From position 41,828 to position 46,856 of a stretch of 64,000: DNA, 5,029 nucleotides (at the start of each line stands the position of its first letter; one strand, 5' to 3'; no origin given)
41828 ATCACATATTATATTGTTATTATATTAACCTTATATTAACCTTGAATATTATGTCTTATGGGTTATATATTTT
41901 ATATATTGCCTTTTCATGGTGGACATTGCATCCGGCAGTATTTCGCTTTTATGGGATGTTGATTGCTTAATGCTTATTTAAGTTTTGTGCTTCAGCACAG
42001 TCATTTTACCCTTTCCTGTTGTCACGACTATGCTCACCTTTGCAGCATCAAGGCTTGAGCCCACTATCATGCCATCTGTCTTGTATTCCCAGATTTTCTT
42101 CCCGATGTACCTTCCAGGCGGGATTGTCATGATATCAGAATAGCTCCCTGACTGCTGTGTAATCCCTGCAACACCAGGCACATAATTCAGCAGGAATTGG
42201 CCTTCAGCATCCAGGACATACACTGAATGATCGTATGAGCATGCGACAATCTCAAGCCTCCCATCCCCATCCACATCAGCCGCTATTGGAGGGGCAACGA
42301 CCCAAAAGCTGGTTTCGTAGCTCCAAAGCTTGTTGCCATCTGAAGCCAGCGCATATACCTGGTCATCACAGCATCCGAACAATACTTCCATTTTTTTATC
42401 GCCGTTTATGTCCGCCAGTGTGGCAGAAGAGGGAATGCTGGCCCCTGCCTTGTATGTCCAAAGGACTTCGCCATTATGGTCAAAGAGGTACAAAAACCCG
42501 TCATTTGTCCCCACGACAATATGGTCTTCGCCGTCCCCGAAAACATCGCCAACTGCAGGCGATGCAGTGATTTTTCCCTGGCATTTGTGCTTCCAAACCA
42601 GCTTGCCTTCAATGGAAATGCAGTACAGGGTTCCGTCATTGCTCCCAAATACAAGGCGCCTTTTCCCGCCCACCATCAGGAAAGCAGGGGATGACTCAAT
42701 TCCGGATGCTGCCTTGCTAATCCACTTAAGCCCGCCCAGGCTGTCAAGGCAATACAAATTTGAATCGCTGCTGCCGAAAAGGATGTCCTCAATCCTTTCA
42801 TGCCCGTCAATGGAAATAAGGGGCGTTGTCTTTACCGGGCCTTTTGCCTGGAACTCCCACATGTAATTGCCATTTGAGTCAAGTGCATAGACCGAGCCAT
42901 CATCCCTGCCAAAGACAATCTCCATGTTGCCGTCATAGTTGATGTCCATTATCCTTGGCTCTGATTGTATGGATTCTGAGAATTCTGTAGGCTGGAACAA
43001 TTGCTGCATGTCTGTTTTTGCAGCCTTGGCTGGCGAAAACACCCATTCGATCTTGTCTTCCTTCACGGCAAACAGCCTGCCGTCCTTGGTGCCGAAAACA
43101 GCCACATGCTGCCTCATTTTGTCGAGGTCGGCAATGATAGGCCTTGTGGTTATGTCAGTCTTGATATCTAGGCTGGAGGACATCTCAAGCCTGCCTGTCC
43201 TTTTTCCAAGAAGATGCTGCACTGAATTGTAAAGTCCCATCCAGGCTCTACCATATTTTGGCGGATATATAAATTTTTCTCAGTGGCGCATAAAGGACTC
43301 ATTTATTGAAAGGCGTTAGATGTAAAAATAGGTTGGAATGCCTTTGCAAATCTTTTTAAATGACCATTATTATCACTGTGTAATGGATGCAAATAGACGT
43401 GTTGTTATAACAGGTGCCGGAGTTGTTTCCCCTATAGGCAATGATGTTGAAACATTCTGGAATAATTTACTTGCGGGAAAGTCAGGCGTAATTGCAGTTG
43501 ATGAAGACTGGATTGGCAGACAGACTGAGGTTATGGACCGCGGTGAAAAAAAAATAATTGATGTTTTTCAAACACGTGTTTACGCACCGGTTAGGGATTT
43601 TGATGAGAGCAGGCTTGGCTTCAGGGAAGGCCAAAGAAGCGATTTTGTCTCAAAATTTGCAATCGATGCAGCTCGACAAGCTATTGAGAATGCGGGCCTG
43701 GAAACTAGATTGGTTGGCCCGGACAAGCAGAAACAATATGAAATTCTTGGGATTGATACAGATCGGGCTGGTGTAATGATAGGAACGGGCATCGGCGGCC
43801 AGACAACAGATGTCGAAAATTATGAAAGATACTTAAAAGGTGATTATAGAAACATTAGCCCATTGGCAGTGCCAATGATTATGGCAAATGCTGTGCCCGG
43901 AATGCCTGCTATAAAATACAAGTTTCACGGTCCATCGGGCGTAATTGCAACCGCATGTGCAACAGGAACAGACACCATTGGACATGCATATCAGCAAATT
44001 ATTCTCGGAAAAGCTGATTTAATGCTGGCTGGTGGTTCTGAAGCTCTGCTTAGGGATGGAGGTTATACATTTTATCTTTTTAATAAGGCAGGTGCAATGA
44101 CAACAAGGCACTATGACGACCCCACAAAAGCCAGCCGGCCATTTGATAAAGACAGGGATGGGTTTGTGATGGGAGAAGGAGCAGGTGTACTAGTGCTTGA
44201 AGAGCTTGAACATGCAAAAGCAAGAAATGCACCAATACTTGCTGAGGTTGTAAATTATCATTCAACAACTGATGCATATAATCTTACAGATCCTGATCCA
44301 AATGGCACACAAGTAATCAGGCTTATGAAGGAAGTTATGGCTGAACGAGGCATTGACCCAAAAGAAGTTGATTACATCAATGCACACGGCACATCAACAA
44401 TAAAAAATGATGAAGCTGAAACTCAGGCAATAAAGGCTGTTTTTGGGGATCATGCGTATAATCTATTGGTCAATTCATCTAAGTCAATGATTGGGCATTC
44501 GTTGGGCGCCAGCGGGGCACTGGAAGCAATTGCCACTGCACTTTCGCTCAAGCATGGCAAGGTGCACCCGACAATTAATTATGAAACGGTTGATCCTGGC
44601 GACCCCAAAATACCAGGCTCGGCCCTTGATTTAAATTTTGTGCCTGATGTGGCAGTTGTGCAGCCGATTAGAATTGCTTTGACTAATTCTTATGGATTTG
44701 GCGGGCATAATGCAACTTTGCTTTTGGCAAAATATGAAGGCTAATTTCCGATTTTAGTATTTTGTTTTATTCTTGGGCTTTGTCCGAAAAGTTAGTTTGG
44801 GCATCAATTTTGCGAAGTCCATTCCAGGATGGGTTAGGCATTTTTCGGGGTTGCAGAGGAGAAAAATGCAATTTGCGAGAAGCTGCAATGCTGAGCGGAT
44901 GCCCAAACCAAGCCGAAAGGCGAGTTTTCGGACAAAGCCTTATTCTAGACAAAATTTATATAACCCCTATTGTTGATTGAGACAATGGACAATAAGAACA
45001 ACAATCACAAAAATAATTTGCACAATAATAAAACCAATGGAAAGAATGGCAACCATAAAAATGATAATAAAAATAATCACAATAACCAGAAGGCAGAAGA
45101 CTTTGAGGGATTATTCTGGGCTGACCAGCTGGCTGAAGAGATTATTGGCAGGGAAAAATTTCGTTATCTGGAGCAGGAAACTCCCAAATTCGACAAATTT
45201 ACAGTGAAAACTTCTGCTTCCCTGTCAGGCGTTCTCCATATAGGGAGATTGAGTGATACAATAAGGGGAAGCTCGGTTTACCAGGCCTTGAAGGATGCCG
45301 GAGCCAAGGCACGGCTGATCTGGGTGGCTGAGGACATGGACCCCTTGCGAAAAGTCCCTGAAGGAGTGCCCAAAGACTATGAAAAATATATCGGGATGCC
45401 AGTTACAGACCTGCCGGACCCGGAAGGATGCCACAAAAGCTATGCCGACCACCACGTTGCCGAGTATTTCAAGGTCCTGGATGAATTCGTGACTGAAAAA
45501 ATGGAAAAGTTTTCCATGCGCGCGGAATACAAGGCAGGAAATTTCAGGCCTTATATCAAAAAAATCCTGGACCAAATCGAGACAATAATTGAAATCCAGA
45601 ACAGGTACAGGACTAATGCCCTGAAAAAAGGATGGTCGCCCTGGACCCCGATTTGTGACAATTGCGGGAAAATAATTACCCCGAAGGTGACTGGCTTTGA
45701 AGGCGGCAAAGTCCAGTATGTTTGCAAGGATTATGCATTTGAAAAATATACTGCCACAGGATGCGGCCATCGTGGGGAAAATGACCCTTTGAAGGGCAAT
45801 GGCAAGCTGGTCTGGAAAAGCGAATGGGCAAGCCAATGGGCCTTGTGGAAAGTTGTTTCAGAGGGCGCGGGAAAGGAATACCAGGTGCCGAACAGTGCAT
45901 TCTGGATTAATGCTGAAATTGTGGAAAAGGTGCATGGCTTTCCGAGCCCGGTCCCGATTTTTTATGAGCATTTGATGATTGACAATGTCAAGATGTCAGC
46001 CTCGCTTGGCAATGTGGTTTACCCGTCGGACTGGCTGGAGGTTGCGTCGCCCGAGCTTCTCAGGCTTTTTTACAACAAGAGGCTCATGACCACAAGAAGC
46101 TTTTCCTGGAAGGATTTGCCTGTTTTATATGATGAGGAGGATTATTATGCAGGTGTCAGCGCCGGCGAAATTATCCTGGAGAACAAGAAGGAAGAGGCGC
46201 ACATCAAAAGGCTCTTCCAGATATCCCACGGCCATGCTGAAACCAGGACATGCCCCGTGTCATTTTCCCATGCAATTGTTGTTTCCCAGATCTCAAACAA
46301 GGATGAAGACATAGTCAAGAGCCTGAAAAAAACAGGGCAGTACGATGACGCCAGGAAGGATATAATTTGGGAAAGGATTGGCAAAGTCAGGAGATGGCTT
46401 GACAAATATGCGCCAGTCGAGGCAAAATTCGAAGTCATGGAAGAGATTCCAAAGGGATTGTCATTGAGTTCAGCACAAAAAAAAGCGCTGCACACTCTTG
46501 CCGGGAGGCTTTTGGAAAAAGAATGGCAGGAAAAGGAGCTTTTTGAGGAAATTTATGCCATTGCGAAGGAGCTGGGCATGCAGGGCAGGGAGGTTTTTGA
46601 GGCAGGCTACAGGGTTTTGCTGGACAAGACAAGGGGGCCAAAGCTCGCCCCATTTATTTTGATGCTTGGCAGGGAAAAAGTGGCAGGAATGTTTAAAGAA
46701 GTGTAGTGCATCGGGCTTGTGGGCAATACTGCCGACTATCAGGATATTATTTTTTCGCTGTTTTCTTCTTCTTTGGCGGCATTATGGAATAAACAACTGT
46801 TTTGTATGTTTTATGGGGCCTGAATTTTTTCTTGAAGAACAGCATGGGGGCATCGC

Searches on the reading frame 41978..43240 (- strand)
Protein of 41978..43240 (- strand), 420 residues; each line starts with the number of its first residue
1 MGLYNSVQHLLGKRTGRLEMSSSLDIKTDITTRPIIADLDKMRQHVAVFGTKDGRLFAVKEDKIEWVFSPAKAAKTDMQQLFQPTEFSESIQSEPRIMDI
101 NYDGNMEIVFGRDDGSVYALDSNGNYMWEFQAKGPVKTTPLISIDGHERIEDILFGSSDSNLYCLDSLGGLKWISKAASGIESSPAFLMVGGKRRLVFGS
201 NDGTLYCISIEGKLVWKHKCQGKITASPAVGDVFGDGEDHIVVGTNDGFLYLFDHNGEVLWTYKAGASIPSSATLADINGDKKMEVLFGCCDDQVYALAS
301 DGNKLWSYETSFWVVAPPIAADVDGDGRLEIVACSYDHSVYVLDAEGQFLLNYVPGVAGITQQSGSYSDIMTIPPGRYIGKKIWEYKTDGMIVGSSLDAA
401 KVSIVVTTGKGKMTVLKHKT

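Call 54: search_protein_families(library=pfam, proteins=[window:41978-43240:-], max_evalue=0.00001)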
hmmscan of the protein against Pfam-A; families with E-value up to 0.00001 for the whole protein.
window:41978-43240:- (420 aa): 8 families
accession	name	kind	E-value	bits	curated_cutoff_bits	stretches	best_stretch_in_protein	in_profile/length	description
PF13570.13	Beta-prop_ACSF4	-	1.3e-44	153.4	133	1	152-350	63-248/329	Beta-alanine-activating enzyme, beta-propeller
PF25292.1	Beta-prop_CGLA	-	1.1e-33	117.6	26.8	2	197-266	3-72/316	Lambda-carrageenase beta-propeller domain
PF13360.13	PQQ_2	-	1.9e-16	60.9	27.6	1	159-314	2-150/233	Outer membrane protein assembly factor BamB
PF13517.12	FG-GAP_3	-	4.5e-14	53.2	26.9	1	277-332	1-60/61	FG-GAP-like repeat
PF15907.11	Itfg2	-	3.6e-13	49.9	27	0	213-297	6-102/330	Integrin-alpha FG-GAP repeat-containing protein 2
PF23743.1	Beta-prop_BBS7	-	4.1e-10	39.9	27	0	28-131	168-262/299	BBS7 beta-propeller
PF14783.12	BBS2_Mid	-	4.7e-09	36.7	27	0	183-249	40-104/108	Ciliary BBSome complex subunit 2, middle region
PF14517.12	Tachylectin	-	2.4e-06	27.9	29.8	0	103-218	81-203/230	Tachylectin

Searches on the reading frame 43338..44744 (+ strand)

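Call 54: search_protein_families(library=pfam, proteins=[window:43338-44744:+], max_evalue=0.00001)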
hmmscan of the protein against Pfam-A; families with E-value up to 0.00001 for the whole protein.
window:43338-44744:+ (468 aa): 2 families
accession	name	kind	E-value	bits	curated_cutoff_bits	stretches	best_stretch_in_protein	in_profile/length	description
PF00109.32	ketoacyl-synt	-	9.5e-53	179.8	20.8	1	20-293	2-252/252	Beta-ketoacyl synthase, N-terminal domain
PF02801.28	Ketoacyl-synt_C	-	1.2e-36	125.8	20.8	1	301-416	1-119/119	Beta-ketoacyl synthase, C-terminal domain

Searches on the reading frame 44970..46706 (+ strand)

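Call 54: search_protein_families(library=pfam, proteins=[window:44970-46706:+], max_evalue=0.00001)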
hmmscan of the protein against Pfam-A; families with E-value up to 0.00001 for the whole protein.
window:44970-46706:+ (578 aa): 1 family
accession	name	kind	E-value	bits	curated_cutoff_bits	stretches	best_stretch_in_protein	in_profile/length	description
PF01921.24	tRNA-synt_1f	-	5.3e-90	302.4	27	1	49-421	2-359/360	tRNA synthetases class I (K)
